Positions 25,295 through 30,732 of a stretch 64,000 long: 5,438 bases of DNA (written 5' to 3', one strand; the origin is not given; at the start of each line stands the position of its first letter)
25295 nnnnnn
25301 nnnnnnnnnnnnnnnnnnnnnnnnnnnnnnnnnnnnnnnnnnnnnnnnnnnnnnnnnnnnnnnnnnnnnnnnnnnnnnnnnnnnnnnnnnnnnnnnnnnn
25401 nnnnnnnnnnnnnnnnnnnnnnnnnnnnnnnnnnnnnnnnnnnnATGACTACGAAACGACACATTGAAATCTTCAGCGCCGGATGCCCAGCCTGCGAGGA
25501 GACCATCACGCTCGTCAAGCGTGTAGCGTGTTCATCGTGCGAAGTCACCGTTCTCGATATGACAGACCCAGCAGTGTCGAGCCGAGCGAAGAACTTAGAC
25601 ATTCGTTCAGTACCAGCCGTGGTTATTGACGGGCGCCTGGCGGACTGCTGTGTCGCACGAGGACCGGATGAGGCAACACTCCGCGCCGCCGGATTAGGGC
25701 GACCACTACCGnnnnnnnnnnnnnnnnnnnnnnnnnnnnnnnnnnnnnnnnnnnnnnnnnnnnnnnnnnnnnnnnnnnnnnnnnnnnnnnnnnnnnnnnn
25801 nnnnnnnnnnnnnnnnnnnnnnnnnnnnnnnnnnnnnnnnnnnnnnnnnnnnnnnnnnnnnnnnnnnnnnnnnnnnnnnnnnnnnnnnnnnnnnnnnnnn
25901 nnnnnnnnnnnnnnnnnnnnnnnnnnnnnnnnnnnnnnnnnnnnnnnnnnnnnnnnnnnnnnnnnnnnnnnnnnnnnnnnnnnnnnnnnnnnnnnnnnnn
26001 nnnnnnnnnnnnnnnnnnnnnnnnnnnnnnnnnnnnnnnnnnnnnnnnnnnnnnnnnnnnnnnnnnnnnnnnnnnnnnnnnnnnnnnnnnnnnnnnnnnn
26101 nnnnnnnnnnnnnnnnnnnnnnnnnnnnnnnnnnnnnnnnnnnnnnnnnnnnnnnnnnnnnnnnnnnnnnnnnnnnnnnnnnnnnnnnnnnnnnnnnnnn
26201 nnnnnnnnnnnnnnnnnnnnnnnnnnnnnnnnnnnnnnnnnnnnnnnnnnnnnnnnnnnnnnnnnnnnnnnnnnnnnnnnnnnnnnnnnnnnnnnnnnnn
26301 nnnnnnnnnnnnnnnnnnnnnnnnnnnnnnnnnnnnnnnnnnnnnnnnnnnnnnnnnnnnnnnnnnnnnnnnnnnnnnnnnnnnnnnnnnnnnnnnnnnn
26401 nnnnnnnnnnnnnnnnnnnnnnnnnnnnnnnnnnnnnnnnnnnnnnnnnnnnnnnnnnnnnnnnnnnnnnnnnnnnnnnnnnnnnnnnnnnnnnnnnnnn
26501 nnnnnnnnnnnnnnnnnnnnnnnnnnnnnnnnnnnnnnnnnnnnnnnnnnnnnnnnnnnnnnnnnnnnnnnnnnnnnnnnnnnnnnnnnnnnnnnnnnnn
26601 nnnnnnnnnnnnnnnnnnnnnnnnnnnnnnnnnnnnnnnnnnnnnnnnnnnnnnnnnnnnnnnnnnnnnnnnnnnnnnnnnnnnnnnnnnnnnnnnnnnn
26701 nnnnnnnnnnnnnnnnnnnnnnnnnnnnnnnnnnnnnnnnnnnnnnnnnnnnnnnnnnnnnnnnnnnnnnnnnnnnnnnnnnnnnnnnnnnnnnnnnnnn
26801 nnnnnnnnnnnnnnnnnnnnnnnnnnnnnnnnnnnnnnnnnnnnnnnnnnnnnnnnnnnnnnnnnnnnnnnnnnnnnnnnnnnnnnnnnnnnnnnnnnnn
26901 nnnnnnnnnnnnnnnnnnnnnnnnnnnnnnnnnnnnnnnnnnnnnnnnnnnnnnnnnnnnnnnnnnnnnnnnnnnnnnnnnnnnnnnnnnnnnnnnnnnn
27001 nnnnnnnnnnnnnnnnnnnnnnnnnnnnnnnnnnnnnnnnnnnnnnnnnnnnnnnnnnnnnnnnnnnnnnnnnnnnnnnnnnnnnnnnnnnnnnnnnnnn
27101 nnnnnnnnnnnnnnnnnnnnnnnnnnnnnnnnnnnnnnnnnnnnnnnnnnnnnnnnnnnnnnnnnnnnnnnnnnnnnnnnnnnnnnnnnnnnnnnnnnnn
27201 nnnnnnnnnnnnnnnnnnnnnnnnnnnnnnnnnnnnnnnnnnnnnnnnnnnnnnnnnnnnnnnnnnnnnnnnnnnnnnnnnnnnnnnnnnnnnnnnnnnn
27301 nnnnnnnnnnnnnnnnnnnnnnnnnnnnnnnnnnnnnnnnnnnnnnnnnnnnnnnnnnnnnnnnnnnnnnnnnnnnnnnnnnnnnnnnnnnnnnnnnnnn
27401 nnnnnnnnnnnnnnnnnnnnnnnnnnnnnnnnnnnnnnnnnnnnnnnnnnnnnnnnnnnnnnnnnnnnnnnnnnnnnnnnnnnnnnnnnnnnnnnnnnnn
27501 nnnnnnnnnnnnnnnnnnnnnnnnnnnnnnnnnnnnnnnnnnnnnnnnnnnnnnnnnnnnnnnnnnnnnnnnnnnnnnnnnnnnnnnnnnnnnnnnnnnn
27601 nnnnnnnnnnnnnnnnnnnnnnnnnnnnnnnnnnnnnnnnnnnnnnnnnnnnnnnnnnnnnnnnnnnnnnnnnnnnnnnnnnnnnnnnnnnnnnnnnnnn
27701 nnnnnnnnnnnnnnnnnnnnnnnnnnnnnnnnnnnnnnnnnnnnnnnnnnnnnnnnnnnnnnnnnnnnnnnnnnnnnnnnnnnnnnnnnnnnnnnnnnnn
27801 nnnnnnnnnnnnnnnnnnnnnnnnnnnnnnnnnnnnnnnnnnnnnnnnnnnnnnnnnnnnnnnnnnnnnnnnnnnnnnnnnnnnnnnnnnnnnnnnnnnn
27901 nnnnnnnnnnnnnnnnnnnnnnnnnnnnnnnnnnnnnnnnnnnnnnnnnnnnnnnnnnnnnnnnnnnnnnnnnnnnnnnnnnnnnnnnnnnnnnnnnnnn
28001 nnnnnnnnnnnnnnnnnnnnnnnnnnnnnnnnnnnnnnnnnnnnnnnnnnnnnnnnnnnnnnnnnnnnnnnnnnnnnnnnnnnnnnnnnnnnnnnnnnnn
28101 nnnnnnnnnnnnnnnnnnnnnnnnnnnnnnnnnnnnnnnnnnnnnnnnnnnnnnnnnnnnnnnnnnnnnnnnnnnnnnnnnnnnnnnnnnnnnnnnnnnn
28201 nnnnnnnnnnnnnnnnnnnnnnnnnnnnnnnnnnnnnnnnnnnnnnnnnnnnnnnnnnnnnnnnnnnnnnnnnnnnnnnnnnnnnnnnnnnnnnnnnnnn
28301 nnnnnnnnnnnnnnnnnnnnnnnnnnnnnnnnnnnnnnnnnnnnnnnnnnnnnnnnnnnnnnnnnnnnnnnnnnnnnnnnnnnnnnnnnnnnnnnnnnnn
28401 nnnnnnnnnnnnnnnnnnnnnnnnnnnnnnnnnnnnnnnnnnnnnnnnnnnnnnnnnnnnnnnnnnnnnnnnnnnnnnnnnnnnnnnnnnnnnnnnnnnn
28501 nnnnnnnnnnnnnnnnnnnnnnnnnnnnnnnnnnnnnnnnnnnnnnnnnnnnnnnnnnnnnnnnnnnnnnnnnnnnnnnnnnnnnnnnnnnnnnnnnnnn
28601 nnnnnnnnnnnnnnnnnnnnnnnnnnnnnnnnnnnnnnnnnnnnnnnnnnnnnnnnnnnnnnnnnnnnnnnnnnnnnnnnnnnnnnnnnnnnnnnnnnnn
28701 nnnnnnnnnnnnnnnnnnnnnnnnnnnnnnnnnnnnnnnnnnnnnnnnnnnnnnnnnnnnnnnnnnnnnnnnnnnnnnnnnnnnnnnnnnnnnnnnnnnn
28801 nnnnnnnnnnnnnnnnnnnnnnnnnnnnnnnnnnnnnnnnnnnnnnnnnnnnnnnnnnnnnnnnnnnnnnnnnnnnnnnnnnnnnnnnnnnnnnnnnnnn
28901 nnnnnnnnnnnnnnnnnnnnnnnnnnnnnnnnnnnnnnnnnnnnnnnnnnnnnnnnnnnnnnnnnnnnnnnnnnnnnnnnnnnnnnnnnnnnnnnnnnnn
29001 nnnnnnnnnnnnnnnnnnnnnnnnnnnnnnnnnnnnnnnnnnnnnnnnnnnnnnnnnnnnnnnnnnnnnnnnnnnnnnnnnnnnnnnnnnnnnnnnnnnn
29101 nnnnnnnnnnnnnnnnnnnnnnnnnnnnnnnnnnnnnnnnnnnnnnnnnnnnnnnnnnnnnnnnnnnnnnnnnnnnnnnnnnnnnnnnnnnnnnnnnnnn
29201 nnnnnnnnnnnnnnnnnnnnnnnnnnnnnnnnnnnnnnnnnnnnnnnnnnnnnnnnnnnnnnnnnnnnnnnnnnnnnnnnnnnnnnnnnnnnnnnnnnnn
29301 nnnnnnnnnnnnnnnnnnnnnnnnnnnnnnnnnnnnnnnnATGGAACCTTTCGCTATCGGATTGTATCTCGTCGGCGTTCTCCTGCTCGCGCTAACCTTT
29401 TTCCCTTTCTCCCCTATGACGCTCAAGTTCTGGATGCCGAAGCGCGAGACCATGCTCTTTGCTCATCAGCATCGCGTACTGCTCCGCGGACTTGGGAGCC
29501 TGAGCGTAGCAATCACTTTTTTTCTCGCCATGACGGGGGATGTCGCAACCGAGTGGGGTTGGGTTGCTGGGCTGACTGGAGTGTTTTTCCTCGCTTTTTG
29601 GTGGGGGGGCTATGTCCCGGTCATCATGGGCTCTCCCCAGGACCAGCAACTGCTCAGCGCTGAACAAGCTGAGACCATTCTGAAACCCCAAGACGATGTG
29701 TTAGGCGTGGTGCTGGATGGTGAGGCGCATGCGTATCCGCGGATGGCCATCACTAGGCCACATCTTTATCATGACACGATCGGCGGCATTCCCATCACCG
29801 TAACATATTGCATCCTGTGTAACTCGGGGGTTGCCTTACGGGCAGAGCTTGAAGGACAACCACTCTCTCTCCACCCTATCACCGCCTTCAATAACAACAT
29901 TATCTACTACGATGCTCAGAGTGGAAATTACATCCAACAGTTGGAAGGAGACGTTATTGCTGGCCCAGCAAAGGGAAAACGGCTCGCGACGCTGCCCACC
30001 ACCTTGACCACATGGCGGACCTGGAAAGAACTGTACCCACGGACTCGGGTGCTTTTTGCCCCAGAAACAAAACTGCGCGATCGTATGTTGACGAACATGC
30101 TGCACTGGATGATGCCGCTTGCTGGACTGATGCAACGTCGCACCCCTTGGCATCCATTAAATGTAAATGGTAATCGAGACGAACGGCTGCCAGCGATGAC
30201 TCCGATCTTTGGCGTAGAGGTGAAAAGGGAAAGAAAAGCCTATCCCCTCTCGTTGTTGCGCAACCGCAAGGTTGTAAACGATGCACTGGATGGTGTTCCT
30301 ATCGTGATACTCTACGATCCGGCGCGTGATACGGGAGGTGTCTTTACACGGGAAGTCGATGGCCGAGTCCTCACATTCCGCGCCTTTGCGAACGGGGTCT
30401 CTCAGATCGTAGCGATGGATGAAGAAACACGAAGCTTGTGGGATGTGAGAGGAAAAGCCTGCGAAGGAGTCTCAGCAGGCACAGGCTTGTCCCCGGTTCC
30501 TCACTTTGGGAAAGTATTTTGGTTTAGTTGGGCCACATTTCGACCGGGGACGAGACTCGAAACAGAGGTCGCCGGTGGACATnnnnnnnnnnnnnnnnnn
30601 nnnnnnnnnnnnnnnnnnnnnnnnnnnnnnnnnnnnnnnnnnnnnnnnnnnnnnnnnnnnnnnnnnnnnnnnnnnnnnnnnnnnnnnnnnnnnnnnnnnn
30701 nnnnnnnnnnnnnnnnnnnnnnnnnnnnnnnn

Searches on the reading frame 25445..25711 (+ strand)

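Call 69: search_protein_families(library=pfam, proteins=[window:25445-25711:+], max_evalue=0.001)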
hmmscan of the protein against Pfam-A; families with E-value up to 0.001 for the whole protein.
window:25445-25711:+ (89 aa): 2 families
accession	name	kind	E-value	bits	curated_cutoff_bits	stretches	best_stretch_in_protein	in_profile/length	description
PF13192.12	Thioredoxin_3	-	4.4e-08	33.5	24.8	1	6-65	2-59/76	Thioredoxin domain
PF00462.30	Glutaredoxin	-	0.00036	21.1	22.9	1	11-65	5-59/60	Glutaredoxin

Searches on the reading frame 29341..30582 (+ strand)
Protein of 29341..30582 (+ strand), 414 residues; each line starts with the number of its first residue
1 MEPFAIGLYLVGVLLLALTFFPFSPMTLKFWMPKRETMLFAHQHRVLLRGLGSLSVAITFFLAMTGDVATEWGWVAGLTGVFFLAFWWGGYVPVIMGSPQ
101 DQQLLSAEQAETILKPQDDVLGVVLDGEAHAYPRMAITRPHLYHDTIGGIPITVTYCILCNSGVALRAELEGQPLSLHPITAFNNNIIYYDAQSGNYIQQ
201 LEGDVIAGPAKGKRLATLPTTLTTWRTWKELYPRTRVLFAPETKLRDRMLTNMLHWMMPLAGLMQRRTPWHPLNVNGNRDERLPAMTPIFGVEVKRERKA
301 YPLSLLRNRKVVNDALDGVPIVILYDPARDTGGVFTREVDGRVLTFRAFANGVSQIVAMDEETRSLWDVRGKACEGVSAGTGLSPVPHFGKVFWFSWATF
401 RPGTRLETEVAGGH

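Call 6: search_protein_families(library=pfam, proteins=[window:29341-30582:+], max_evalue=0.01)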
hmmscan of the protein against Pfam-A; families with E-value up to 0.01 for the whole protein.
window:29341-30582:+ (414 aa): 1 family
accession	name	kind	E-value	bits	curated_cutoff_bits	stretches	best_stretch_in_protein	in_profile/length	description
PF11376.13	DUF3179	-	4.4e-58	197.5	27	1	104-404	12-292/292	Protein of unknown function (DUF3179)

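Call 9: search_protein_families(library=ncbifam, proteins=[window:29341-30582:+], max_evalue=0.01)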
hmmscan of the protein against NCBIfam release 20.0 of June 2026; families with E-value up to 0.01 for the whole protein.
window:29341-30582:+ (414 aa): 0 families
